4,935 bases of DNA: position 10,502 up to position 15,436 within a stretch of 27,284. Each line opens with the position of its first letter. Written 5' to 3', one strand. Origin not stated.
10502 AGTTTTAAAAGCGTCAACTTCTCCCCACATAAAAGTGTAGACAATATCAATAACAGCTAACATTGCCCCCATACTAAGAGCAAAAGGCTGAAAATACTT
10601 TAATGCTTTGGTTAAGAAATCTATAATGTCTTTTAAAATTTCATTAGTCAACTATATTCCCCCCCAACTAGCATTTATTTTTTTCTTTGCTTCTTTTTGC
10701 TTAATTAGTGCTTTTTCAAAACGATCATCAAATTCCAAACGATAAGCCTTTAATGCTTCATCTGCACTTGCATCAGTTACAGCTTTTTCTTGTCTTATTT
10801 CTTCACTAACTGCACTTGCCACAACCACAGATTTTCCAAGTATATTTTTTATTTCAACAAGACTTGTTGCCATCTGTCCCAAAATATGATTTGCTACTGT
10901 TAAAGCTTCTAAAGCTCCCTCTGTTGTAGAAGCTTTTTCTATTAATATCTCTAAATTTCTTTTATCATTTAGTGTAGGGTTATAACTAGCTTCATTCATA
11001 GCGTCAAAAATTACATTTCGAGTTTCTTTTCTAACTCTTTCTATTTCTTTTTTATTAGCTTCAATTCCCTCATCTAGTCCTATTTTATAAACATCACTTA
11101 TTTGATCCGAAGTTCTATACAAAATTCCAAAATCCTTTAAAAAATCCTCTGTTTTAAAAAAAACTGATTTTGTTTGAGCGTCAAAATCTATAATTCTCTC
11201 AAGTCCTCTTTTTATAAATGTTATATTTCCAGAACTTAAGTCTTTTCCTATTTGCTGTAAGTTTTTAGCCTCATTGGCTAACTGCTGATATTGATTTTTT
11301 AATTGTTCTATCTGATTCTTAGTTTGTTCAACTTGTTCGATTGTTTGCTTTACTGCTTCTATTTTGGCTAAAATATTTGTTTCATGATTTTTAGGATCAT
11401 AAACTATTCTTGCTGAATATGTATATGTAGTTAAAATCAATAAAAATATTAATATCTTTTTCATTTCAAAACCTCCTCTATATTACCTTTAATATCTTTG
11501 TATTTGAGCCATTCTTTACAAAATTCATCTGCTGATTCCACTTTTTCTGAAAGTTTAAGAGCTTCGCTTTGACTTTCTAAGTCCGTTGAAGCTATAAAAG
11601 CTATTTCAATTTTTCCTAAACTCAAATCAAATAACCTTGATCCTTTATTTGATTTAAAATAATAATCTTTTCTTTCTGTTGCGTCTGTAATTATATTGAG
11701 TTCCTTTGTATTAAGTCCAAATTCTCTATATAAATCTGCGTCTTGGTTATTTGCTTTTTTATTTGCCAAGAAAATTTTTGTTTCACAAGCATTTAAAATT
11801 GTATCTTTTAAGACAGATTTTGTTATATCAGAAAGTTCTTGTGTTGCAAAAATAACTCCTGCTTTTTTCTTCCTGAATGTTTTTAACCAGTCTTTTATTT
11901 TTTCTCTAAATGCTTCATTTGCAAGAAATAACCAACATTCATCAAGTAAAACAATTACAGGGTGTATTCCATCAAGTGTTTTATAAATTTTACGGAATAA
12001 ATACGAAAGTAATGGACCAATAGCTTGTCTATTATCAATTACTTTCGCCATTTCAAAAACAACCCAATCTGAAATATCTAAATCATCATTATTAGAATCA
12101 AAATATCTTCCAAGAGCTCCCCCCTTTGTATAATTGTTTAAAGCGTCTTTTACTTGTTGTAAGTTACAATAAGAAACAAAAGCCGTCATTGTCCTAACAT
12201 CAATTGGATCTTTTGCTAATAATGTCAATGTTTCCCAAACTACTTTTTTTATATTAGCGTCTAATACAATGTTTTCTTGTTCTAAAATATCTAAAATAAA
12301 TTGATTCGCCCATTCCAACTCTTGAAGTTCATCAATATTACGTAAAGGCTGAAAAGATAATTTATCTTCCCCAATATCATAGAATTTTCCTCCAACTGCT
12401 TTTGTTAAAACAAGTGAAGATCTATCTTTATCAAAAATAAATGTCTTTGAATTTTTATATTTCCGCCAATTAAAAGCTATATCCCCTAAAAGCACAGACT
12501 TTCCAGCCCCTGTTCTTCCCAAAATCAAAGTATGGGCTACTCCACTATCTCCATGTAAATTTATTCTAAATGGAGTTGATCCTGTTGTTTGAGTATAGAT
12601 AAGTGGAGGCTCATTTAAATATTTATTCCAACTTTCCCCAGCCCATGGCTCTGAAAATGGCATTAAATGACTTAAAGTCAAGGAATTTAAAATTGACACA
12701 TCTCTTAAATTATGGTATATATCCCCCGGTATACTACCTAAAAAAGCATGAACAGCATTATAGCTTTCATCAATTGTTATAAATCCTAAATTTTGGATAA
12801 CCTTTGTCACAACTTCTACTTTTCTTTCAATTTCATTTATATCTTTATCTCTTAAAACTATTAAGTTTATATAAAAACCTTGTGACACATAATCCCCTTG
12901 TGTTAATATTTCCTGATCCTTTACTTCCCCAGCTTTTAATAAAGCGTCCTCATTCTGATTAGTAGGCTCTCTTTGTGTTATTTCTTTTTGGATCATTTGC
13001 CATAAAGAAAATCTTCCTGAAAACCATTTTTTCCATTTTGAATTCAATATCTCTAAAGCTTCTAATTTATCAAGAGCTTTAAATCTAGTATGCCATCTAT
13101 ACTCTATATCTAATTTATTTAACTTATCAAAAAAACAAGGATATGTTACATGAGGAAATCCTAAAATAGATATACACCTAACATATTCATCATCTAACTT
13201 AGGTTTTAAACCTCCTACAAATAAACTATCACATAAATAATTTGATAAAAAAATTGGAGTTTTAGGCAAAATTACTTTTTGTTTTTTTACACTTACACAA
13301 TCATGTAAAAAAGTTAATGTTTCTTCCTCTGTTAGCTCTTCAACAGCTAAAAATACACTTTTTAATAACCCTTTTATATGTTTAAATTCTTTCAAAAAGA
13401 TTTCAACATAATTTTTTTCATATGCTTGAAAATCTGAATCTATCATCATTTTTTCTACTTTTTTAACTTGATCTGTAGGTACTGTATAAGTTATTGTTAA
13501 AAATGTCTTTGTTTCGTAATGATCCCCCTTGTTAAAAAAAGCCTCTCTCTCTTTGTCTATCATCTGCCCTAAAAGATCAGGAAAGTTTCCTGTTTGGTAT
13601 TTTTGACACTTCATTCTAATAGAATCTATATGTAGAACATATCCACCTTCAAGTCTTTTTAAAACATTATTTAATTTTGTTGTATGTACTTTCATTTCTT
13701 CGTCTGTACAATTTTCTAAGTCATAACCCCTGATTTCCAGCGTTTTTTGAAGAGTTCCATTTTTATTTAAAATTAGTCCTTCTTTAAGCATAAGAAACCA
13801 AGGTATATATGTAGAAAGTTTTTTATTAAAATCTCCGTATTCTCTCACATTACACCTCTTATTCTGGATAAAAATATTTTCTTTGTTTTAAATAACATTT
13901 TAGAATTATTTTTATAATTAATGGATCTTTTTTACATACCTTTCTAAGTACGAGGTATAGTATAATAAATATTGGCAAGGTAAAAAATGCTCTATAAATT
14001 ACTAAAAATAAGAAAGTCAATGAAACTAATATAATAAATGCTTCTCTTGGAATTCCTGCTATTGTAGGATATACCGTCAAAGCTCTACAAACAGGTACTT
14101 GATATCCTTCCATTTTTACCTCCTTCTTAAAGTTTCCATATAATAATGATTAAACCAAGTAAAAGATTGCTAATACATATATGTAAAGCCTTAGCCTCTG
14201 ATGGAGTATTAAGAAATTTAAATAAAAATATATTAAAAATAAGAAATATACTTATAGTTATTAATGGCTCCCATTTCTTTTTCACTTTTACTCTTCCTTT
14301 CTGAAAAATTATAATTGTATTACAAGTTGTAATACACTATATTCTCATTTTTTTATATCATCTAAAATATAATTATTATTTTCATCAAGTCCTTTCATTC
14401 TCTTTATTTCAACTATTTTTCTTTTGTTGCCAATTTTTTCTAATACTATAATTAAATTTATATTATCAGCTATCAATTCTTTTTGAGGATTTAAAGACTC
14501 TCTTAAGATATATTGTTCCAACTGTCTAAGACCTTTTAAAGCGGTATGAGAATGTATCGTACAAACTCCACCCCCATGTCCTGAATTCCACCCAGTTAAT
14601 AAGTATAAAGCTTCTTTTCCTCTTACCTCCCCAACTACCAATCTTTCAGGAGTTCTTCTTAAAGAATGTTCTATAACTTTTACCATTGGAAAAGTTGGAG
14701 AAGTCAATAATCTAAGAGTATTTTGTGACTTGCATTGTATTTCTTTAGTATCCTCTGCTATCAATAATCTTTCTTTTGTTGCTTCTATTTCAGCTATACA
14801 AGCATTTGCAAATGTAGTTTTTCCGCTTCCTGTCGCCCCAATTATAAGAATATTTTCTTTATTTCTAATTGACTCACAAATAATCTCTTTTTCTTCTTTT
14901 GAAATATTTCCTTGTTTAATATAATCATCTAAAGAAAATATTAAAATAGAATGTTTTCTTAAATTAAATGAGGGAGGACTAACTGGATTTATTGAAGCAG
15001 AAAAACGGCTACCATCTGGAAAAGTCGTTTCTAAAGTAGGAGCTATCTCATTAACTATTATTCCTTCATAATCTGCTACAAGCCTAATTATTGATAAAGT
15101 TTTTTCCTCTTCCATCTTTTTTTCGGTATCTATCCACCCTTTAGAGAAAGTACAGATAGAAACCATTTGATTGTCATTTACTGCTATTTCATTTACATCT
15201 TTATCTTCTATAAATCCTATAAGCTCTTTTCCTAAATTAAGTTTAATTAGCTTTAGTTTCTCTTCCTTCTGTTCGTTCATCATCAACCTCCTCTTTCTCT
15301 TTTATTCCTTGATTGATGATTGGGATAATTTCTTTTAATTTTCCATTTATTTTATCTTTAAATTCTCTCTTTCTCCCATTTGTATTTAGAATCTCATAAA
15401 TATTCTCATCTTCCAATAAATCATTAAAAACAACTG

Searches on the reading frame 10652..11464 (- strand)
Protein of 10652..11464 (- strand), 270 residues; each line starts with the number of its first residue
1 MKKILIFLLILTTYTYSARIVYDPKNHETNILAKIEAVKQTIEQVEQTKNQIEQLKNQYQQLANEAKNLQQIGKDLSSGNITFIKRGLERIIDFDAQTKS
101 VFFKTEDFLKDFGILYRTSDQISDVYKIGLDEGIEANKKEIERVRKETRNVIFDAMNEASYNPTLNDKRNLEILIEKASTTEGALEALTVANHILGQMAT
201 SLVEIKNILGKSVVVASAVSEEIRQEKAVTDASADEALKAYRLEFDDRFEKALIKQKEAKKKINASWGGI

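Call 6: search_protein_families(library=pfam, proteins=[window:10652-11464:-], max_evalue=0.01)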
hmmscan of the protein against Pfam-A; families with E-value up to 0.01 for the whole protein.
window:10652-11464:- (270 aa): 3 families
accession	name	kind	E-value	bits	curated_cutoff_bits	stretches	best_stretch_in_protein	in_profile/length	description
PF07996.16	T4SS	-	0.006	17.4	24.7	1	29-182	8-152/197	Type IV secretion system proteins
PF00356.27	LacI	-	0.0072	16.5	27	0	142-163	24-45/46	Bacterial regulatory proteins, lacI family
PF06005.17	ZapB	-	0.0085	17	31.5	1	38-71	13-46/71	Cell division protein ZapB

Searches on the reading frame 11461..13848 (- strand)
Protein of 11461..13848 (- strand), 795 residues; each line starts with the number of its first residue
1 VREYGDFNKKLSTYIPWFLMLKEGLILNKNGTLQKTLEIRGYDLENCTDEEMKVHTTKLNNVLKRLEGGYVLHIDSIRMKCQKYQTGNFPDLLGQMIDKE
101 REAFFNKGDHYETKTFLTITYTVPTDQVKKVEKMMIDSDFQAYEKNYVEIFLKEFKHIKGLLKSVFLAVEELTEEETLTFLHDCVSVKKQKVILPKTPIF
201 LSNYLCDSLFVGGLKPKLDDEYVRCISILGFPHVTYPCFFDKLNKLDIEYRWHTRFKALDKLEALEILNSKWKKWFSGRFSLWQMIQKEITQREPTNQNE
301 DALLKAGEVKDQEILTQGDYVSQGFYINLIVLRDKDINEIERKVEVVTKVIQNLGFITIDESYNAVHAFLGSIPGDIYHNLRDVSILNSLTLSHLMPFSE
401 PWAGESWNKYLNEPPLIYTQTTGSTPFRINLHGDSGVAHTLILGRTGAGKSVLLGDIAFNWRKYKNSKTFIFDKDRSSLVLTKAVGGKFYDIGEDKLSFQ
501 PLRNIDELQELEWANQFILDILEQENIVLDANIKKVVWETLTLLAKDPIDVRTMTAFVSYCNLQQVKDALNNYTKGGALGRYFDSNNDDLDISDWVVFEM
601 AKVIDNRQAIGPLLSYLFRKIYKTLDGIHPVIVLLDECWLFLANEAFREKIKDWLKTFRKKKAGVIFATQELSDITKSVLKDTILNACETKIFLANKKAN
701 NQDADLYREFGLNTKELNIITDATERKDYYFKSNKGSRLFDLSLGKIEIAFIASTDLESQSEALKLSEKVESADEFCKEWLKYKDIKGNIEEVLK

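Call 6: search_protein_families(library=pfam, proteins=[window:11461-13848:-], max_evalue=0.01)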
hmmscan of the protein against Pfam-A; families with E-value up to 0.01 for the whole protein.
window:11461-13848:- (795 aa): 7 families
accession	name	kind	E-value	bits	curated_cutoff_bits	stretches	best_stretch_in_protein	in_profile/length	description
PF19044.6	P-loop_TraG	-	2e-19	70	25.8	1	562-724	180-346/413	TraG P-loop domain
PF03135.19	CagE_TrbE_VirB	-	7.5e-14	52.6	21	1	172-382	11-204/204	CagE, TrbE, VirB family, component of type IV transporter system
PF12846.13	AAA_10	-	3.2e-07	30.2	27.5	1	631-684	242-295/362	AAA-like domain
PF05872.18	HerA_C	-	9.6e-05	21.6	22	1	613-681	240-311/502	Helicase HerA-like C-terminal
PF01935.23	DUF87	-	0.0024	18.5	23.2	1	438-473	24-59/220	Helicase HerA, central domain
PF12696.13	TraG-D_C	-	0.0024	18.2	22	1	630-698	1-68/126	TraM recognition site of TraD and TraG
PF25199.1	nSTAND_NTPase5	-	0.0024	18.1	34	1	434-479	38-83/145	Novel STAND NTPase 5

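Call 43: search_dna_similar(query=window:11461-13848:-, collection=plasmids, mode=protein, max_rows=15)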
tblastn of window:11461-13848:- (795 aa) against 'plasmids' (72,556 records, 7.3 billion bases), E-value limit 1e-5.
The search stops at 5000 records and this limit was reached: more records match than are counted here, and every count below describes the 5000 best-scoring records only.
Records with a match: at least 5000; places in all: 5405; records where one place covers at least 80% of the query: 3275.
Best place of each record, by identity: <60% 5000.
By first word of the organism name: Escherichia 1121; Klebsiella 792; Agrobacterium 303; Rhizobium 303; Enterobacter 256; Salmonella 256; Citrobacter 176; Sinorhizobium 147; uncultured 116; Xanthomonas 114; and 194 more.
By predicted mobility (MOB-suite, as given by PLSDB): conjugative 4043; non-mobilizable 549; mobilizable 408.
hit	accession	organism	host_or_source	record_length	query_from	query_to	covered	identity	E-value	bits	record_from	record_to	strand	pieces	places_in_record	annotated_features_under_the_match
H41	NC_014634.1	Ilyobacter polytropus DSM 2926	marine mud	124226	1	795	100%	43.6%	0e+0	653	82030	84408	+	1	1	zonular occludens toxin domain-containing protein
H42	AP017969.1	Fusobacterium varium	Homo sapiens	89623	11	790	98%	42.2%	9e-178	573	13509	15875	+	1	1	trbE: conjugal transfer protein TrbE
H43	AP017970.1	Fusobacterium varium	Homo sapiens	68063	11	790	98%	42.1%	4e-178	575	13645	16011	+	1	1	trbE: conjugal transfer protein TrbE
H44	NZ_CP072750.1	Thiothrix fructosivorans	cell culture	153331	9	791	98%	37.3%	7e-158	516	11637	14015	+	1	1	trbE: conjugal transfer protein TrbE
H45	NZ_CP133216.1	Thiothrix subterranea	hydrogen sulfide spring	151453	8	791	99%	37.0%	8e-158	516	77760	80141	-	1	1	trbE: conjugal transfer protein TrbE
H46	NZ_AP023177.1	Paraburkholderia largidicola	Physopelta gutta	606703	1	786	99%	36.8%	8e-144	538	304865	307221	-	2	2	none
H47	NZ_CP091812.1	Citrobacter portucalensis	Homo sapiens,urine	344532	1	786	99%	36.7%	2e-166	541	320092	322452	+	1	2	trbE: conjugal transfer protein TrbE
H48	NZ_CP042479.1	Citrobacter freundii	Homo sapiens,Whole organism,clinical ...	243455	1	786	99%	36.7%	3e-166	540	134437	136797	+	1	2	trbE: conjugal transfer protein TrbE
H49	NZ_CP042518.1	Citrobacter freundii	Whole organism,ARJO bathroom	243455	1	786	99%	36.7%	3e-166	540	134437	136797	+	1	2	trbE: conjugal transfer protein TrbE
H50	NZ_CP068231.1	Aeromonas caviae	combined sewer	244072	1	786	99%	36.7%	3e-166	540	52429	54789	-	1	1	trbE: conjugal transfer protein TrbE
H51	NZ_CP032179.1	Citrobacter freundii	-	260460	1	786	99%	36.7%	3e-166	540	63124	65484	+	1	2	trbE: conjugal transfer protein TrbE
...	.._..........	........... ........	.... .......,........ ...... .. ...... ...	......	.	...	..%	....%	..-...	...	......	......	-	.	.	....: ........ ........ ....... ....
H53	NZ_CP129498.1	Enterobacter asburiae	-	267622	1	786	99%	36.7%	3e-166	540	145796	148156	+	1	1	trbE: conjugal transfer protein TrbE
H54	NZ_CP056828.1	Citrobacter freundii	culture,Wastewater influent sample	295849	1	786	99%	36.7%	3e-166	540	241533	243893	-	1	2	trbE: conjugal transfer protein TrbE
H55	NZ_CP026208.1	Escherichia coli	-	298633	1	786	99%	36.7%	3e-166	540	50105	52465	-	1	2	trbE: conjugal transfer protein TrbE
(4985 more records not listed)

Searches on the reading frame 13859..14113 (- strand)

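Call 6: search_protein_families(library=pfam, proteins=[window:13859-14113:-], max_evalue=0.01)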
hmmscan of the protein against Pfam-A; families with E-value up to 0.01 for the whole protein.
window:13859-14113:- (84 aa): 1 family
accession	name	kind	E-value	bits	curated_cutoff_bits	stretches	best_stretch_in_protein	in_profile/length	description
PF05101.18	VirB3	-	1.9e-13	50.9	23.9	1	6-77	3-77/84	Type IV secretory pathway, VirB3-like protein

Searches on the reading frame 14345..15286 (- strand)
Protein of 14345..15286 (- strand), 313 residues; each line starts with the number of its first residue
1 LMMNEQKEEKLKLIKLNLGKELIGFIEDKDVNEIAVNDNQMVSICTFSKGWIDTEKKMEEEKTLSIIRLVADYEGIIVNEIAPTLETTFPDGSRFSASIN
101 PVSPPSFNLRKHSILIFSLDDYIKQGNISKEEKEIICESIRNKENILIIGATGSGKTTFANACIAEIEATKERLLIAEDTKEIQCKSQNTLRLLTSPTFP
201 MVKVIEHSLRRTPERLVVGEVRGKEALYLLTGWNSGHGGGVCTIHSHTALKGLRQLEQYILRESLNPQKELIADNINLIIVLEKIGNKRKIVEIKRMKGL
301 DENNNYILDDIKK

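Call 6: search_protein_families(library=pfam, proteins=[window:14345-15286:-], max_evalue=0.01)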
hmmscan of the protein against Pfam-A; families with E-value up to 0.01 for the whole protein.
window:14345-15286:- (313 aa): 18 families
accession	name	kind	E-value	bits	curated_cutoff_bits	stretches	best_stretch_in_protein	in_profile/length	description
PF00437.27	T2SSE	-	4.5e-24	85.2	24.9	1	78-280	66-273/370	Type II/IV secretion system protein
PF04851.21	ResIII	-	1.4e-05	25.5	22.5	1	136-198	15-80/164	Type III restriction enzyme, res subunit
PF01580.24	FtsK_SpoIIIE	-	4.7e-05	23.4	24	1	133-167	29-63/221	FtsK/SpoIIIE family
PF00005.33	ABC_tran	-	0.0001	23.3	25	1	139-182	7-51/137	ABC transporter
PF10412.15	TrwB_AAD_bind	-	0.00012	21.5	20.5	1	141-178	13-50/387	Type IV secretion-system coupling protein DNA-binding domain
PF00270.35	DEAD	-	0.00053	20.2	26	1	136-197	7-71/167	DEAD/DEAH box helicase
PF07693.20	KAP_NTPase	-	0.00063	19.5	20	1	128-291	4-153/293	KAP family P-loop domain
PF20720.3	nSTAND3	-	0.00064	19.9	27.2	1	137-184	11-58/155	Novel STAND NTPase 3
PF13245.12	AAA_19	-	0.00087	19.9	25.1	1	135-176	4-46/134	AAA domain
PF13555.12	AAA_29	-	0.0016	18.6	27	1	140-165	19-44/61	P-loop containing region of AAA domain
PF12775.13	AAA_7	-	0.0019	18.2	25.8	1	139-172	29-62/181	P-loop containing dynein motor region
PF00158.32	Sigma54_activat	-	0.002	18.3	20.2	1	129-174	8-53/168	Sigma-54 interaction domain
PF13401.12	AAA_22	-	0.0029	18.4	27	1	142-194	4-50/130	AAA domain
PF01695.23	IstB_IS21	-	0.0042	17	24.1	1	137-163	86-112/238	IstB-like ATP binding protein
PF02367.23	TsaE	-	0.0049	17.3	26.6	0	136-169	14-47/128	Threonylcarbamoyl adenosine biosynthesis protein TsaE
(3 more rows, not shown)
